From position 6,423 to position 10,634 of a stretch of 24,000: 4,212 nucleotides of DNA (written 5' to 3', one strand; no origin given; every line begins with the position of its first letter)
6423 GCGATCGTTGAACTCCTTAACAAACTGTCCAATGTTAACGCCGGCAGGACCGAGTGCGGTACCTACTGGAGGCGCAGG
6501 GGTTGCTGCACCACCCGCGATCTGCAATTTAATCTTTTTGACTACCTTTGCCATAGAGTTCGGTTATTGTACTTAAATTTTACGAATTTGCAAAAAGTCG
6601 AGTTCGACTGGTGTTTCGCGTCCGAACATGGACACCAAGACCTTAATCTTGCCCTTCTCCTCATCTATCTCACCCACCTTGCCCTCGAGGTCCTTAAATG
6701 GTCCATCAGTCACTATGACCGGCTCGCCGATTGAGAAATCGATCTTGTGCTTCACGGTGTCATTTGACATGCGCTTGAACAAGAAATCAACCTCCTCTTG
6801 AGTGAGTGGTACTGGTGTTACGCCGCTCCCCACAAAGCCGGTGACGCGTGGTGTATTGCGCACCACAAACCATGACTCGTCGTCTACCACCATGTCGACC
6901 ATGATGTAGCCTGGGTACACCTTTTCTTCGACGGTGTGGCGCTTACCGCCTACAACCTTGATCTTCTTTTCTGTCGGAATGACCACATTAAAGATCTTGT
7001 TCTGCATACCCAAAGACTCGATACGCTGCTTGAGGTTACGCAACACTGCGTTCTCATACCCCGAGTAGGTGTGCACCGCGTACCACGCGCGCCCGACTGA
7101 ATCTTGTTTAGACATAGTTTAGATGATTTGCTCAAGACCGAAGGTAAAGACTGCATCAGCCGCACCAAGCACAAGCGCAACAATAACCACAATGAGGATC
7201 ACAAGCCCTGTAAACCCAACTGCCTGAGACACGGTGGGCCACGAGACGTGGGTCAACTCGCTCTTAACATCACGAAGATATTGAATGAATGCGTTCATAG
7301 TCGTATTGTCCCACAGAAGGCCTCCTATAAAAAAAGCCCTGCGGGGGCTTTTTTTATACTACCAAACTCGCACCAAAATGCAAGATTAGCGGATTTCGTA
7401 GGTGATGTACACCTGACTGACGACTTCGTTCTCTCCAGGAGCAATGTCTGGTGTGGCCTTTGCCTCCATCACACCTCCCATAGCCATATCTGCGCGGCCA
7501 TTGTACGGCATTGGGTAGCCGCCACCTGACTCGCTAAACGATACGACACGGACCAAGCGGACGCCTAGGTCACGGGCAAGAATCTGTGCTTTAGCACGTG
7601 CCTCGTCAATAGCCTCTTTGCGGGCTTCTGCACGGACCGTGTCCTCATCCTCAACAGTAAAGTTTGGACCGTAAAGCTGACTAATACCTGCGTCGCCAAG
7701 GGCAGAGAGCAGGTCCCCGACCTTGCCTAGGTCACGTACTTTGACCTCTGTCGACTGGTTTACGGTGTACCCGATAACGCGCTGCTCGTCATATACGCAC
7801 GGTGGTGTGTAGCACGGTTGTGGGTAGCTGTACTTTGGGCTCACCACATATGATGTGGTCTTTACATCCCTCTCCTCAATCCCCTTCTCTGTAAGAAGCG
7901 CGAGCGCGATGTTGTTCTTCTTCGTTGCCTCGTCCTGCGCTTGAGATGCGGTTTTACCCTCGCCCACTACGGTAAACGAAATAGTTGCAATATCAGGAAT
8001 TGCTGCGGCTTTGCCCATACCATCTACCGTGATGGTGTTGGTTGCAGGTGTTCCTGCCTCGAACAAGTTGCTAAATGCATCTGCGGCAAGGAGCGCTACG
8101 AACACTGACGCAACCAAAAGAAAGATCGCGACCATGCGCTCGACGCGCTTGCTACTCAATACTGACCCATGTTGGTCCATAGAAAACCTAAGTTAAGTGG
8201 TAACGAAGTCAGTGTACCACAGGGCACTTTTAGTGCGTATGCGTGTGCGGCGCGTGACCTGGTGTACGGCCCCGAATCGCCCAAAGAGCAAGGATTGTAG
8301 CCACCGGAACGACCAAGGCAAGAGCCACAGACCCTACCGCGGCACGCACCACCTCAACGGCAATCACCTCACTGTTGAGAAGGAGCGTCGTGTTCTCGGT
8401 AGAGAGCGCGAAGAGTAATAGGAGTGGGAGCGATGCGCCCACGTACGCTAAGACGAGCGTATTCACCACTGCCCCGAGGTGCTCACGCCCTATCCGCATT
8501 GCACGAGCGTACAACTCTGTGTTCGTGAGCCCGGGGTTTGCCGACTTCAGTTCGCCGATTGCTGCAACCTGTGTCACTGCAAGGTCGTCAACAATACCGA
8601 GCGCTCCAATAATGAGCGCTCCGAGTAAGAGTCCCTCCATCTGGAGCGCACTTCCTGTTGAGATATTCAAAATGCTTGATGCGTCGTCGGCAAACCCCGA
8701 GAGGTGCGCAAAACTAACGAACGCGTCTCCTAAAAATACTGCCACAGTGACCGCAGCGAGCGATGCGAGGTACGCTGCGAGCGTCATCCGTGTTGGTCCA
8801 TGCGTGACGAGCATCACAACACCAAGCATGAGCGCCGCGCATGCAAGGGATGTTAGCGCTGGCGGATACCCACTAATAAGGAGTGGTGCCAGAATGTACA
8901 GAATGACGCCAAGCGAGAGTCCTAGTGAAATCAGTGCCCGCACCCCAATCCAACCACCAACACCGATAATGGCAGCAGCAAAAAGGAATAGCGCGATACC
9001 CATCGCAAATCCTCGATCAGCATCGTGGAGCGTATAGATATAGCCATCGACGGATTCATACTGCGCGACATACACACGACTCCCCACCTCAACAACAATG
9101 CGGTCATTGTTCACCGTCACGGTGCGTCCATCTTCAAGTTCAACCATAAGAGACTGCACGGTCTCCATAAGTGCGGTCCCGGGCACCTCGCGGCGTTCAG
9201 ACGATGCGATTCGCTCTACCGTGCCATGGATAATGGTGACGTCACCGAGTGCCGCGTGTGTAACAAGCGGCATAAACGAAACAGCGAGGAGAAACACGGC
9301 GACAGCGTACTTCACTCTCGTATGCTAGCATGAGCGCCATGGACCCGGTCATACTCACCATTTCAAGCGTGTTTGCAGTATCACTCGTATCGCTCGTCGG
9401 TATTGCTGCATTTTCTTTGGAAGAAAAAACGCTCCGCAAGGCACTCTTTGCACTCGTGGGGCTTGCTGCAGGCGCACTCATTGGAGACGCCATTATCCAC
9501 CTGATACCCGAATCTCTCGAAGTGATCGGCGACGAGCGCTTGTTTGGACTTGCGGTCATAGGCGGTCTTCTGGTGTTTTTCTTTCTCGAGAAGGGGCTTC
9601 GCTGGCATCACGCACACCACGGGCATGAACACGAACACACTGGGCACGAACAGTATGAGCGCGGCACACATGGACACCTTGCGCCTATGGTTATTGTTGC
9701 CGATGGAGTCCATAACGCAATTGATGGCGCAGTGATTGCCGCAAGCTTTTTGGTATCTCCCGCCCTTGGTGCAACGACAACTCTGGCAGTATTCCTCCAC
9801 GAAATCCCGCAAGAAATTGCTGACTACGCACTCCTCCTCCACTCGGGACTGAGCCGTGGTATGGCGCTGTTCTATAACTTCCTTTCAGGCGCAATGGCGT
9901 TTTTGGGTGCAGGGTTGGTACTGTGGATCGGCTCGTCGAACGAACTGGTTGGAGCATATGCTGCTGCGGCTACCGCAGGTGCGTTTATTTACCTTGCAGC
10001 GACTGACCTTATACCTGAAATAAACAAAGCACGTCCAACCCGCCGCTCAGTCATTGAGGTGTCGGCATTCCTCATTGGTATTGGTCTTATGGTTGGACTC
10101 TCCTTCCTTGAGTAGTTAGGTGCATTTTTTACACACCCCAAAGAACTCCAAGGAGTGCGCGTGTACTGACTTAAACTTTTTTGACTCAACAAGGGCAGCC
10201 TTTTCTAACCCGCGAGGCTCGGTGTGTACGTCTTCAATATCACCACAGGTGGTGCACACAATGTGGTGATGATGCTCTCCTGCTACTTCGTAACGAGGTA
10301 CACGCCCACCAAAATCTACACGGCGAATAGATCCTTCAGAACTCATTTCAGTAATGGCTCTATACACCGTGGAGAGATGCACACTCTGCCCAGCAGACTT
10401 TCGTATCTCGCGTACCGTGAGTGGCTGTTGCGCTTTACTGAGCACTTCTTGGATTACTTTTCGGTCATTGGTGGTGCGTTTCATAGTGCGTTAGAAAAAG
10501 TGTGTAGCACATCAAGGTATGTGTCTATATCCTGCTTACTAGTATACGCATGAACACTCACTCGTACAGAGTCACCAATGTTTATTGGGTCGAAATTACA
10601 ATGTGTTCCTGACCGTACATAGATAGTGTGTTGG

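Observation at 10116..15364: Translationally coupled operon of a CooC-like ATPase, three different PLP folds and a Fur-family regulator beside a ZIP transporter: candidate undescribed metal-responsive biosynthetic or sulfur-transfer system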

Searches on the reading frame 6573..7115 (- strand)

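Call 77: search_protein_families(library=pfam, proteins=[window:6573-7115:-], max_evalue=0.001)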
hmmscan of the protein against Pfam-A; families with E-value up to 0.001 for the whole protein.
window:6573-7115:- (180 aa): 2 families
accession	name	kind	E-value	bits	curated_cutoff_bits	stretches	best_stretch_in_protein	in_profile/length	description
PF02357.24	NusG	-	1.4e-27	96.4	22.2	1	10-110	2-90/93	Transcription termination factor nusG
PF00467.35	KOW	-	6e-05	23.2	22.3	1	133-158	5-30/32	KOW motif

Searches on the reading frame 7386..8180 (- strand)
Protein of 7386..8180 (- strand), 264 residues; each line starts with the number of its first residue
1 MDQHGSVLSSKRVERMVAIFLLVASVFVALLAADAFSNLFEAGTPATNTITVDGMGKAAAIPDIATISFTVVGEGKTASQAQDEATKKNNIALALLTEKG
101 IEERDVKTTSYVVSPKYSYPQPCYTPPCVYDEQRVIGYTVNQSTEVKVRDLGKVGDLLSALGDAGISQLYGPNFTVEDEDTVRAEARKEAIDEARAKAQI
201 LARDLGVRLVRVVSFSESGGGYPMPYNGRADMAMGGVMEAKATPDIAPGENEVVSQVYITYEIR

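Call 77: search_protein_families(library=pfam, proteins=[window:7386-8180:-], max_evalue=0.001)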
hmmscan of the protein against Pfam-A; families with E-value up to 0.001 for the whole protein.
window:7386-8180:- (264 aa): 1 family
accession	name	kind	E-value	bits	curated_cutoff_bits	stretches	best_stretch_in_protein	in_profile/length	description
PF04402.19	SIMPL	-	6.5e-53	180.5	25.2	1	50-261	1-205/205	Protein of unknown function (DUF541)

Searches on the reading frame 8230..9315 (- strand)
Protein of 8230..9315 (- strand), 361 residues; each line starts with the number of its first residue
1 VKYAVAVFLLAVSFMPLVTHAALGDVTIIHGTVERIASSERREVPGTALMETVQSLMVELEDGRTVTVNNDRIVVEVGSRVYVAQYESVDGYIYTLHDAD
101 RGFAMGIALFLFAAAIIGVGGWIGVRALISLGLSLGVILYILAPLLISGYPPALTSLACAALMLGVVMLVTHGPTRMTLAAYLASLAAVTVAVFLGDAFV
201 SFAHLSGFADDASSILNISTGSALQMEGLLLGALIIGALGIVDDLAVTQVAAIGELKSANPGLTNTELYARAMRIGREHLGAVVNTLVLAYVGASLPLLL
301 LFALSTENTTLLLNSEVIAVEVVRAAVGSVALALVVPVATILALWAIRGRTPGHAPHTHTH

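Call 3: search_protein_families(library=pfam, proteins=[window:8230-9315:-], max_evalue=0.01)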
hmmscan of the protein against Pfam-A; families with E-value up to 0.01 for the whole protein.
window:8230-9315:- (361 aa): 1 family
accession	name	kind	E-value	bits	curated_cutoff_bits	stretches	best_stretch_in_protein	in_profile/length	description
PF07907.16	YibE_F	-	2.2e-60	204.6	27.2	1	107-344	3-240/241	YibE/F-like protein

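Call 4: search_protein_families(library=ncbifam, proteins=[window:8230-9315:-], max_evalue=0.01)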
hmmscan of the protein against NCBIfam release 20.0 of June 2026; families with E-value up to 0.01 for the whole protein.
window:8230-9315:- (361 aa): 0 families

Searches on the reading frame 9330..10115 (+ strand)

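Call 3: search_protein_families(library=pfam, proteins=[window:9330-10115:+], max_evalue=0.01)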
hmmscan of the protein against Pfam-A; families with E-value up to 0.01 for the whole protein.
window:9330-10115:+ (261 aa): 1 family
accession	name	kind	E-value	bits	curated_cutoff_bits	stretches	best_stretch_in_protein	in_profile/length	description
PF02535.28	Zip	-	1.7e-40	139.7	35.1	2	94-257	153-322/323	ZIP Zinc transporter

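Call 4: search_protein_families(library=ncbifam, proteins=[window:9330-10115:+], max_evalue=0.01)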
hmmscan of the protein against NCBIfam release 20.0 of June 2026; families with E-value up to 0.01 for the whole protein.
window:9330-10115:+ (261 aa): 1 family
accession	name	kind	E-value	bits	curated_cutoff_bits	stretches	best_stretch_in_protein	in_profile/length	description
NF003243.0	PRK04201.1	equivalog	9.9e-16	57.8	252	1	6-254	8-258/266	zinc transporter ZupT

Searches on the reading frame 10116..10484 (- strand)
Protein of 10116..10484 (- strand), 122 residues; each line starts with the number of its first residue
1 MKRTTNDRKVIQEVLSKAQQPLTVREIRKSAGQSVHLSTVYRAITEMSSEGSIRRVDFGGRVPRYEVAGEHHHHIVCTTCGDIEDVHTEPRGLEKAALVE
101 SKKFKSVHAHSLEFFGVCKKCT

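Call 3: search_protein_families(library=pfam, proteins=[window:10116-10484:-], max_evalue=0.01)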
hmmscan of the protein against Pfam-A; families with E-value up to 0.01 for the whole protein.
window:10116-10484:- (122 aa): 1 family
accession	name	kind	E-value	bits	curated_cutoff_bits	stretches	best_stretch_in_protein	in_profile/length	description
PF01475.25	FUR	-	8.1e-20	71.6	23.1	1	3-114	5-120/121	Ferric uptake regulator family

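Call 4: search_protein_families(library=ncbifam, proteins=[window:10116-10484:-], max_evalue=0.01)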
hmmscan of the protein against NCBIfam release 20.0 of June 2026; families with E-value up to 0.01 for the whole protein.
window:10116-10484:- (122 aa): 8 families
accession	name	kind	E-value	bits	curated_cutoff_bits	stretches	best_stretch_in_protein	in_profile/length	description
NF047406.1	TransRegPerRTherm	equivalog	1.5e-17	64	200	1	1-121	3-125/130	manganese-dependent transcriptional regulator PerR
NF051892.1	TransRegFurBacil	equivalog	1.5e-15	57.6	220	1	13-121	29-143/149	ferric iron uptake transcriptional regulator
NF051891.1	TransRegFurHelico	equivalog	3.5e-14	52.9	200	1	6-122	27-146/148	ferric iron uptake transcriptional regulator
NF052545.1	TransRegPerRClab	equivalog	7.9e-13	48.6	180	1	11-121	22-134/138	transcriptional regulator PerR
NF006999.0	PRK09462.1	equivalog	2.9e-10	39.9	146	1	29-120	41-135/148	ferric iron uptake transcriptional regulator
NF045678.1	TransRegIrrA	equivalog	3.4e-05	23.7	150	1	28-89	48-109/138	iron response transcriptional regulator IrrA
NF045677.1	FeRespRegIrr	equivalog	0.00021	21.4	170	1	19-89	27-100/127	Fur family transcriptional regulator Irr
NF047462.1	FUR_perox_PerRA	exception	0.00098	19.6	200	1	14-107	29-125/142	peroxide-responsive transcriptional repressor PerRA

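Call 34: search_solved_structures(query=window:10116-10484:-, max_evalue=0.001, show_alignments=4)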
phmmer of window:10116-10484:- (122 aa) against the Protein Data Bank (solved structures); distinct sequences matched with E-value up to 0.001: 20.
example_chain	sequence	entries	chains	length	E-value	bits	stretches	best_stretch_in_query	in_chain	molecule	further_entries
9ire_A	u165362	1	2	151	6.5e-13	52.1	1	27-121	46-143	Ferric uptake regulation protein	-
3mwm_A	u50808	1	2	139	1.1e-12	51.3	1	3-121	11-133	Putative metal uptake regulation protein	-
7vo0_G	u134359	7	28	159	2.9e-12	50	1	4-121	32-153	Putative metal uptake regulation protein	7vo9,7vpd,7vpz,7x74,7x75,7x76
2o03_A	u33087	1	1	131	5.8e-12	49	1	21-121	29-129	probable Zinc uptake regulation protein FurB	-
2fe3_A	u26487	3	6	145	1.5e-10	44.4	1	4-122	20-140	Peroxide operon regulator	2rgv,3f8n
5nbc_A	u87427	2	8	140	1.6e-10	44.3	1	17-121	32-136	Ferric uptake regulation protein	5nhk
6d57_A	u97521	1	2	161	4.8e-10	42.8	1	26-121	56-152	Ferric uptake regulation protein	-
4ets_A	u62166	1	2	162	4.9e-10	42.8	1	26-121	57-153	Ferric uptake regulation protein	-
2w57_A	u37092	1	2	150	9.9e-10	41.8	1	8-118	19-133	FERRIC UPTAKE REGULATION PROTEIN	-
4ray_A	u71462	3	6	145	1.9e-09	40.9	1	4-117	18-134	DNA-binding transcriptional dual regulator of siderophore biosynthesis and transport(Fur f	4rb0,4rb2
4raz_A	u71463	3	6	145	1.9e-09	40.9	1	3-117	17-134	DNA-binding transcriptional dual regulator of siderophore biosynthesis and transport(Fur f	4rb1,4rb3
2xig_A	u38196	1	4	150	2.6e-09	40.4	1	6-121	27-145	FERRIC UPTAKE REGULATION PROTEIN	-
1mzb_A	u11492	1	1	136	2.8e-09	40.4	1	8-111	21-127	ferric uptake regulation protein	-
3eyy_A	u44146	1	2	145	4.7e-09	39.6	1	15-121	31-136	Putative iron uptake regulatory protein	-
6dk4_A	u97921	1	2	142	6.4e-09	39.2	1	7-121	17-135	Ferric uptake regulation protein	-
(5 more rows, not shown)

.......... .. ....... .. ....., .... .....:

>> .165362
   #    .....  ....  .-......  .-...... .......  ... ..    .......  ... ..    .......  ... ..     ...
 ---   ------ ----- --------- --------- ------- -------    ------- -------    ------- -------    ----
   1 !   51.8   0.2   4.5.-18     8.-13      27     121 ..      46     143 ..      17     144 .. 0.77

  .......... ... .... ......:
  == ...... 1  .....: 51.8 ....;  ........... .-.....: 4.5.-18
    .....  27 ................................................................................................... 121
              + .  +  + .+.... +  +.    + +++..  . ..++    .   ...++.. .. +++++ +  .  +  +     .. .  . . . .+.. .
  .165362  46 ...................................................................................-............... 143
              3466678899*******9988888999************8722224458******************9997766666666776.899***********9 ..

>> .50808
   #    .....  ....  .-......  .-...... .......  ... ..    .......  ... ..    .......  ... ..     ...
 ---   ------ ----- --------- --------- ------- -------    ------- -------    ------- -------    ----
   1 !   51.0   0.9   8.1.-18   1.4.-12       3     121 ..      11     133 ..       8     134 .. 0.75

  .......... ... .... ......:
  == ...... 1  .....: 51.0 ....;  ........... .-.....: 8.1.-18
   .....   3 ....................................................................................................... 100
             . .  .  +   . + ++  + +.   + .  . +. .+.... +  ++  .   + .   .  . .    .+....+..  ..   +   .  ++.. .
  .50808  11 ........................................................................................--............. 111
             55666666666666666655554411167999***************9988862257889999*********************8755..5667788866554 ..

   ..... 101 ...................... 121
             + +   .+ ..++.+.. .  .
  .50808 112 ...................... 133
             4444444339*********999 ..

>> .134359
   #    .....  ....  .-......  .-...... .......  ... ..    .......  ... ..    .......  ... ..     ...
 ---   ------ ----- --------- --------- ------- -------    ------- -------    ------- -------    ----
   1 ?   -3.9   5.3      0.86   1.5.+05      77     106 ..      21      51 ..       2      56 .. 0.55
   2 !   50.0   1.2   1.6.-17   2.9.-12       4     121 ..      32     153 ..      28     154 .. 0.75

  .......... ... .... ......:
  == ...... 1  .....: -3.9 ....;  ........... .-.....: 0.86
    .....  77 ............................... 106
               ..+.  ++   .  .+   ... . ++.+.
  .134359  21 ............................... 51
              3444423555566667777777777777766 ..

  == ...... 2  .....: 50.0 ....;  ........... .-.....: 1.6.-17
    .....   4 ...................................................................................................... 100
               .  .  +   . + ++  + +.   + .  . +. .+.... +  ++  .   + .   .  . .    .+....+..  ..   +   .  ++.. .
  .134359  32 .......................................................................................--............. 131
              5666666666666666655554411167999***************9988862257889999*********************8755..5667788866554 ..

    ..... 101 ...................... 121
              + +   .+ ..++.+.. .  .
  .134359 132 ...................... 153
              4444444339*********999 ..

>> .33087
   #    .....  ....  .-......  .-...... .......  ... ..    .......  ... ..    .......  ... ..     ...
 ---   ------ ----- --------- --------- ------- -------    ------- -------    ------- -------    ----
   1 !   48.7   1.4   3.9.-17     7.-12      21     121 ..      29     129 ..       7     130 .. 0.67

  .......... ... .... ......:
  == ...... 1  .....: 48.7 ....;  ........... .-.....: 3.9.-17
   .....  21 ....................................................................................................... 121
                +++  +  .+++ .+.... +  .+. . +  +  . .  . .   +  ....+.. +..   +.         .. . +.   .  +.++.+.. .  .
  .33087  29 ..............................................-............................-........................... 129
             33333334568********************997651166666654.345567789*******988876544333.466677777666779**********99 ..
